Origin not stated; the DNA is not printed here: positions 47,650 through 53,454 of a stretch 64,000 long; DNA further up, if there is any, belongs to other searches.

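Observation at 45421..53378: Candidate undescribed surface/export module: stand-alone Skp-like chaperone, TPR plus beta-barrel outer-membrane protein, and a 1,834-aa FecR-headed giant protein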

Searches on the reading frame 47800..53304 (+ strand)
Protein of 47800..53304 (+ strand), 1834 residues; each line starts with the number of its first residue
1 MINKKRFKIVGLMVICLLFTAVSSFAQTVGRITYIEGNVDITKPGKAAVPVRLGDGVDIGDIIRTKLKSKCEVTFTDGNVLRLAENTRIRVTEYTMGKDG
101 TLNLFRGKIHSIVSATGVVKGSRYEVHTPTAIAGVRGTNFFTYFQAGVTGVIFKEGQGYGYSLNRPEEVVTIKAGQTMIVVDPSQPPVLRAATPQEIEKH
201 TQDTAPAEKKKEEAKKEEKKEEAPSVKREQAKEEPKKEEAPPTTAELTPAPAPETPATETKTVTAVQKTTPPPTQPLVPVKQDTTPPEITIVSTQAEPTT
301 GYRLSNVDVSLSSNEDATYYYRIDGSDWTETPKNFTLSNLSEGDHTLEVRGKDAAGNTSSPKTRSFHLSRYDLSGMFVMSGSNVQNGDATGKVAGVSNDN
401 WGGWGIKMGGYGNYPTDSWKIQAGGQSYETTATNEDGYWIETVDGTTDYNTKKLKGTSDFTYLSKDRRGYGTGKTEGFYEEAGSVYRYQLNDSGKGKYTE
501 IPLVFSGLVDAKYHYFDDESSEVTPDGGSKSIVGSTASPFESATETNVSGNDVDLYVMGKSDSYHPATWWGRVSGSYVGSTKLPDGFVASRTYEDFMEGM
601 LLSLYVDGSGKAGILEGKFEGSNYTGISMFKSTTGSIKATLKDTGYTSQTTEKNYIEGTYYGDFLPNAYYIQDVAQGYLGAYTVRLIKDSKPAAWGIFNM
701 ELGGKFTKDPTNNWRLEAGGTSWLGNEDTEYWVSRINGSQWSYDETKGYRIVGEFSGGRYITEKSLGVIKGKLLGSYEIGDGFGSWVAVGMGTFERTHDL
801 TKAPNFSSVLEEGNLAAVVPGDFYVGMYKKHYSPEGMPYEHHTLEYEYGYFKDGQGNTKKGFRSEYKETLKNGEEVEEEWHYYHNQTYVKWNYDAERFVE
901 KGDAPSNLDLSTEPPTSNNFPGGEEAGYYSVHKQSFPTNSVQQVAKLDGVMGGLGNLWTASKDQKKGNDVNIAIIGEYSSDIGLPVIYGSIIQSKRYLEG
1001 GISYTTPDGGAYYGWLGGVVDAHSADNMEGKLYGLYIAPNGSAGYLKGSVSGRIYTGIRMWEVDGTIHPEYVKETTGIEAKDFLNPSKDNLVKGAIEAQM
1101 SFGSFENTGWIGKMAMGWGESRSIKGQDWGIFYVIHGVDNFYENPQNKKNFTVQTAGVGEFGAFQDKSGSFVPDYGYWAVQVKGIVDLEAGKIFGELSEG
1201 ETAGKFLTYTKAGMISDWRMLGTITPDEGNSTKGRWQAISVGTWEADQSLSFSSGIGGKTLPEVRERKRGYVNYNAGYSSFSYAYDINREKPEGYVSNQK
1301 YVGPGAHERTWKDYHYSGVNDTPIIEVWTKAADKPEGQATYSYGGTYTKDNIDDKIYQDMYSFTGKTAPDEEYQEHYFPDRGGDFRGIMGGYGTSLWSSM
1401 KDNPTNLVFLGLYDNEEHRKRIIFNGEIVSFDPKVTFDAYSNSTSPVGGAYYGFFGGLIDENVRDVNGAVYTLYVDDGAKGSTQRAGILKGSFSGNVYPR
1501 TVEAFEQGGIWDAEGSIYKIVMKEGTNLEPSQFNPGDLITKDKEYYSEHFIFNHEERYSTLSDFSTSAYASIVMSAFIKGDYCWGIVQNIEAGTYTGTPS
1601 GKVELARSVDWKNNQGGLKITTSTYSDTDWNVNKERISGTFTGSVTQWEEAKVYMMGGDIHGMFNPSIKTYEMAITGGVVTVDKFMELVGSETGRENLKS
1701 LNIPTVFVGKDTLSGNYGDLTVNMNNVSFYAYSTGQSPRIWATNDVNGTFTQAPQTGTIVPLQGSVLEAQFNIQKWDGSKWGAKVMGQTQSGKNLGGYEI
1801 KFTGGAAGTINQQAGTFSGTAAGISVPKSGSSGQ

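Call 4: search_protein_families(library=pfam, proteins=[window:47800-53304:+], max_evalue=0.01)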
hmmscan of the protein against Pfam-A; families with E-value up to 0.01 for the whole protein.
window:47800-53304:+ (1834 aa): 4 families
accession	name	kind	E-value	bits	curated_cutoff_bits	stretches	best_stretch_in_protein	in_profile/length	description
PF04773.18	FecR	-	3.1e-12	47.2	24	1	62-142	2-80/97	FecR protein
PF07495.19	Y_Y_Y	-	7.2e-06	26.3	26.6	1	312-365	3-59/65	Y_Y_Y domain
PF19077.6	Big_13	-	0.0032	18.4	27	1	307-366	43-98/102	Bacterial Ig-like domain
PF24421.1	Ig_J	-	0.0092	16.5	29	0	296-368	30-101/104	Tip attachment protein J, Ig-like domain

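Call 5: search_protein_families(library=ncbifam, proteins=[window:47800-53304:+], max_evalue=0.01)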
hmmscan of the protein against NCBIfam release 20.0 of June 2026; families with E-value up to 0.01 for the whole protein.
window:47800-53304:+ (1834 aa): 6 families
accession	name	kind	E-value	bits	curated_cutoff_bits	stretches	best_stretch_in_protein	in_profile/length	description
NF047849.1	Lsa33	exception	4.7e-14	52.3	420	1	30-178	30-182/310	surface adhesin Lsa33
NF033165.1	lipo_LipL45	exception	2.8e-12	46.4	350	1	51-141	61-153/391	lipoprotein LipL45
NF047446.1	barrel_OmpL47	domain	1.4e-07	31.8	40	1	318-367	20-67/68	OmpL47-type beta-barrel domain-containing protein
NF047876.1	Lsa19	exception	1e-06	28.7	250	1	31-198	12-173/182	adhesin Lsa19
NF033682.1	retention_LapA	subfamily_domain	8.7e-05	22.7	50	1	29-94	3-68/145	retention module-containing protein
NF033510.3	Ca_tandemer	repeat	0.0015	18.9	50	1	305-359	44-96/96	Ca2+-stabilized repeat-containing adhesin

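Call 19: find_homologous_proteins(query=window:47800-53304:+)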
Query window:47800-53304:+ (1834 aa): 56 proteins with E <= 0.001 among 8000 candidates.
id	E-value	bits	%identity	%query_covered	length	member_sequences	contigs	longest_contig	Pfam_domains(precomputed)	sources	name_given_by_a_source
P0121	0.0e+0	4233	100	100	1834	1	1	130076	PF07495.20,PF04773.19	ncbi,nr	ncbi:MAG: FecR domain-containing protein [Syntrophales bacterium]|nr:FecR domain-containing protein 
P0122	0.0e+0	2985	71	100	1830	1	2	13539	PF04773.19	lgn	-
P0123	2.5e-221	756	38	19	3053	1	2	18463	PF04773.19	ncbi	ncbi:MAG: FecR family protein [Syntrophales bacterium]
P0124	2.7e-216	739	26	78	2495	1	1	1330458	PF04773.19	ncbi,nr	ncbi:MAG: hypothetical protein SRB1_02518 [Desulfobacteraceae bacterium Eth-SRB1]|nr:MAG: hypothetic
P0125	7.9e-203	695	37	19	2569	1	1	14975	PF04773.19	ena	-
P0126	6.0e-180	619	36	19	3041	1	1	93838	PF27332.1,PF04773.19,PF19077.7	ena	-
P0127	1.9e-157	544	43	19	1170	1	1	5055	PF07495.20,PF27332.1,PF04773.19,PF00801.27,PF13750.13,PF06832.19,PF19077.7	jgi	jgi:hypothetical protein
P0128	1.1e-154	535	54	12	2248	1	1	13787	PF07495.20,PF27332.1,PF22352.3,PF04773.19,PF13750.13,PF09136.17,PF19077.7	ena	-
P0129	3.1e-150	520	38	18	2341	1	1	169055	PF27332.1,PF21868.4,PF04773.19,PF13750.13,PF19077.7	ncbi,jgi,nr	ncbi:MAG: FecR domain-containing protein [Syntrophobacterales bacterium]|nr:FecR domain-containing p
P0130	2.2e-149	518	38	19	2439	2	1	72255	PF27332.1,PF21868.4,PF04773.19,PF13750.13,PF19077.7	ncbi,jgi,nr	ncbi:MAG: Ig-like domain-containing protein [Syntrophales bacterium]|jgi:hypothetical protein|nr:Ig-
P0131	2.7e-148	514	27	68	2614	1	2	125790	PF04773.19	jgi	-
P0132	5.1e-147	510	54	11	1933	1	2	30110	PF04773.19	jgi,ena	-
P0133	6.5e-140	486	32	29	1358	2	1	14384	PF04773.19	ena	-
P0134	2.4e-130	454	26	75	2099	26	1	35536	PF04773.19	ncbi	-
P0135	1.2e-128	449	27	74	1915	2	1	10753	PF04773.19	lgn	-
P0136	4.7e-128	447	40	22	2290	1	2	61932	PF07495.20,PF27332.1,PF04773.19,PF09136.17,PF19077.7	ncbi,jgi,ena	-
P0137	2.6e-127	444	43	18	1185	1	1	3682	PF04773.19,PF19077.7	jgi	jgi:hypothetical protein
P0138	9.6e-126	439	28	48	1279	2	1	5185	PF04773.19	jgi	-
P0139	1.1e-125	439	46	14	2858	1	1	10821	PF04773.19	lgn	-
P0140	2.6e-125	438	50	11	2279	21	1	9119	PF07495.20,PF21868.4,PF04773.19,PF19077.7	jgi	-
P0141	2.9e-122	428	45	13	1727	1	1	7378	PF04773.19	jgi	-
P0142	1.7e-120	422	44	21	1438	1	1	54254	PF07495.20,PF04773.19,PF13750.13,PF19077.7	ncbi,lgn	-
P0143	2.7e-120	421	52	10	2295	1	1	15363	PF04773.19,PF19077.7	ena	-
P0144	7.4e-119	416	44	13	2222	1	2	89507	PF07495.20,PF27332.1,PF21868.4,PF04773.19,PF16389.12,PF19077.7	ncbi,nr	ncbi:MAG: hypothetical protein CSYNP_03901 [Syntrophus sp. SKADARSKE-3]|nr:hypothetical protein [Syn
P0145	1.9e-118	415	38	19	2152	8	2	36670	PF04773.19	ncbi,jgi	-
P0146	5.9e-114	400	37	18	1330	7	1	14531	PF07495.20,PF27332.1,PF04773.19,PF13750.13,PF09136.17,PF19077.7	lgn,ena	-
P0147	7.0e-114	400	27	67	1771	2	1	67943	PF04773.19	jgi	jgi:hypothetical protein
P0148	1.1e-113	399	37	20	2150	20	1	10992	PF04773.19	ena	-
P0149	1.5e-112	395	27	54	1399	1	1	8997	PF04773.19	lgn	-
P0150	3.0e-110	388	52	11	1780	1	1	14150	PF04773.19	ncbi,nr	ncbi:MAG: hypothetical protein C0394_02855 [Syntrophus sp. (in: bacteria)]|nr:hypothetical protein [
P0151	5.0e-110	387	32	20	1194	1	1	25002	PF04773.19,PF19077.7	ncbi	-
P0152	5.0e-108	380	27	77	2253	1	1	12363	PF04773.19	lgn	-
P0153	9.7e-106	373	27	71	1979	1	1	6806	PF04773.19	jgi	jgi:hypothetical protein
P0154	1.9e-104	369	47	11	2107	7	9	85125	PF04773.19,PF24421.2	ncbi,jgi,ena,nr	ncbi:MAG TPA: FecR domain-containing protein [Syntrophales bacterium]|nr:FecR domain-containing prot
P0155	6.9e-102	360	55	12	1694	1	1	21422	PF04773.19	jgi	jgi:hypothetical protein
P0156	1.4e-101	359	46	12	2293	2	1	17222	PF04773.19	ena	-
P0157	4.5e-101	357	45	14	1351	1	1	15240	PF04773.19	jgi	jgi:hypothetical protein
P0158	2.5e-99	352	28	62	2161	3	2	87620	PF04773.19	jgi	-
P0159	8.5e-83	297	48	12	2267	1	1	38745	PF04773.19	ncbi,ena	-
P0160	1.7e-81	292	40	14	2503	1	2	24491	PF04773.19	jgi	jgi:FecR protein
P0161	5.3e-75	271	46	12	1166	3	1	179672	PF04773.19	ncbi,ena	-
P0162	5.6e-74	268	61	11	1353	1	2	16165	PF04773.19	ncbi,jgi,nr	ncbi:MAG: FecR domain-containing protein [Deltaproteobacteria bacterium]|nr:FecR domain-containing p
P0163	2.7e-72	262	47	11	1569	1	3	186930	PF04773.19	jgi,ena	-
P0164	6.0e-71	258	47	11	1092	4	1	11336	PF00681.26,PF04773.19,PF17780.7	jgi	jgi:hypothetical protein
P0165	1.0e-70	257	48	11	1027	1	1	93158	PF04773.19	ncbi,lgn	-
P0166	1.0e-68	250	54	10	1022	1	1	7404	PF04773.19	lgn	-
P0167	6.8e-64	234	27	14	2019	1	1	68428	PF27332.1,PF22352.3,PF04773.19,PF13750.13,PF12245.15,PF16389.12,PF09136.17,PF19077.7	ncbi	ncbi:MAG: Ig-like domain-containing protein [Thermodesulfovibrionales bacterium]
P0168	1.8e-62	229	43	11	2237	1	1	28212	PF04773.19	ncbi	-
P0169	1.4e-58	217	43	15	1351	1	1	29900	PF04773.19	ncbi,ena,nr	ncbi:MAG: FecR domain-containing protein [Desulfobacterales bacterium]|nr:FecR domain-containing pro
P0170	1.1e-54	204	49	12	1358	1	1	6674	PF04773.19,PF00041.28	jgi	-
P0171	3.5e-53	199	49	11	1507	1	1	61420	PF04773.19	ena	-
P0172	1.9e-52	196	35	12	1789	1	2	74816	PF04773.19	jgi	jgi:hypothetical protein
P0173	2.0e-47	180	46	11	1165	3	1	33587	PF04773.19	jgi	-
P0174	4.7e-14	69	25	8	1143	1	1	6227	PF04773.19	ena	-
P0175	6.4e-13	65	37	5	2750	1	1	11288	PF07495.20,PF27332.1,PF24421.2,PF08308.18,PF22091.3,PF12245.15,PF06832.19,PF19077.7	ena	-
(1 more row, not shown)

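Call 67: find_encoding_contigs(protein=P0167, flank=8000, max_places=1)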
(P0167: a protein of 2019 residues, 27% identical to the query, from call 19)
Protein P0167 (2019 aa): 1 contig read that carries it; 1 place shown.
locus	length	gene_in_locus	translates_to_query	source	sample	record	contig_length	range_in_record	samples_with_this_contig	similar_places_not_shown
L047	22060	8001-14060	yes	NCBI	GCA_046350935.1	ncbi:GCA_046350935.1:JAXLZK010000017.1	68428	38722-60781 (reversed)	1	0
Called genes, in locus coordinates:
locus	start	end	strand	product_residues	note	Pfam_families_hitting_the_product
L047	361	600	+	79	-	-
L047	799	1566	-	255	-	PF23023:Anti-Pycsar_Apyc1, PF00753:Lactamase_B, PF12706:Lactamase_B_2, PF02112:PDEase_II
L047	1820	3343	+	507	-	PF00515:TPR_1 (faint), PF07719:TPR_2 (faint), PF13174:TPR_6 (faint), PF13181:TPR_8 (faint), PF13371:TPR_9 (faint), PF13414:TPR_11 (faint), PF21033:RMD1-3 (weak), PF04575:SlipAM, +8 more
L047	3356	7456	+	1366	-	PF04773:FecR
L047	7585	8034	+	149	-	-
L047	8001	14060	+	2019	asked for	PF04773:FecR (weak), PF22352:K319L-like_PKD (faint), PF13750:Big_3_3 (faint), PF16389:DUF4998 (faint), PF27332:TP_0781 (faint), PF09136:Glucodextran_B (faint), PF12245:Big_3_2 (faint), PF19077:Big_13 (weak)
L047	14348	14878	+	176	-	PF03938:OmpH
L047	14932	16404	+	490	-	PF00753:Lactamase_B (faint), PF23023:Anti-Pycsar_Apyc1 (weak)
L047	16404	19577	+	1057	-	PF05226:CHASE2, PF00211:Guanylate_cyc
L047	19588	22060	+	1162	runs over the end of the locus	PF05226:CHASE2, PF00211:Guanylate_cyc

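Call 68: find_encoding_contigs(protein=P0129, flank=8000, max_places=1)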
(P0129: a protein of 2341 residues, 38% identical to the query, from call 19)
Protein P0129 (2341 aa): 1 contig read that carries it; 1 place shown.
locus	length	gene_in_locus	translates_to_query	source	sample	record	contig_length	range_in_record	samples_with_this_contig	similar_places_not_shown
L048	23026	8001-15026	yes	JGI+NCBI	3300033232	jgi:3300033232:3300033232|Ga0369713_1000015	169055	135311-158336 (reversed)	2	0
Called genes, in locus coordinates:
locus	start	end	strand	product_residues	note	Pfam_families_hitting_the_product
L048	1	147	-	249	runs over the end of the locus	PF00005:ABC_tran, PF13304:AAA_21 (faint)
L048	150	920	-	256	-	PF00005:ABC_tran, PF13304:AAA_21 (faint), PF12399:BCA_ABC_TP_C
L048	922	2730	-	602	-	PF00501:AMP-binding, PF13193:AMP-binding_C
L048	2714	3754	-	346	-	PF02653:BPD_transp_2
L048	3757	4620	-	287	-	PF02653:BPD_transp_2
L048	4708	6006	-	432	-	PF13433:Peripla_BP_5 (faint), PF13458:Peripla_BP_6, PF01094:ANF_receptor (faint)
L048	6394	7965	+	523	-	PF12895:ANAPC3 (faint), PF21033:RMD1-3 (faint), PF00515:TPR_1 (faint), PF07719:TPR_2 (faint), PF13181:TPR_8 (faint), PF13432:TPR_16 (weak), PF25064:ARM_TT21_5th (faint), PF14559:TPR_19 (faint)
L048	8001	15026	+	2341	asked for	PF04773:FecR, PF19077:Big_13 (weak), PF13750:Big_3_3 (faint), PF21868:GbpA_D3 (faint), PF27332:TP_0781 (faint), PF19077:Big_13 (weak)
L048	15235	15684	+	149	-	-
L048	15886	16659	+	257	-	PF01012:ETF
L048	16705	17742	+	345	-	PF01012:ETF, PF00766:ETF_alpha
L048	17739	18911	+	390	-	PF07690:MFS_1, PF13347:MFS_2 (weak), PF07690:MFS_1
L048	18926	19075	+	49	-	-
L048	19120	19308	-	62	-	-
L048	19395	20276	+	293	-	PF10609:ParA, PF00142:Fer4_NifH (faint), PF01656:CbiA, PF02374:ArsA_ATPase, PF09140:MipZ, PF13614:AAA_31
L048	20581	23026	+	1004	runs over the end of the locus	PF01555:N6_N4_Mtase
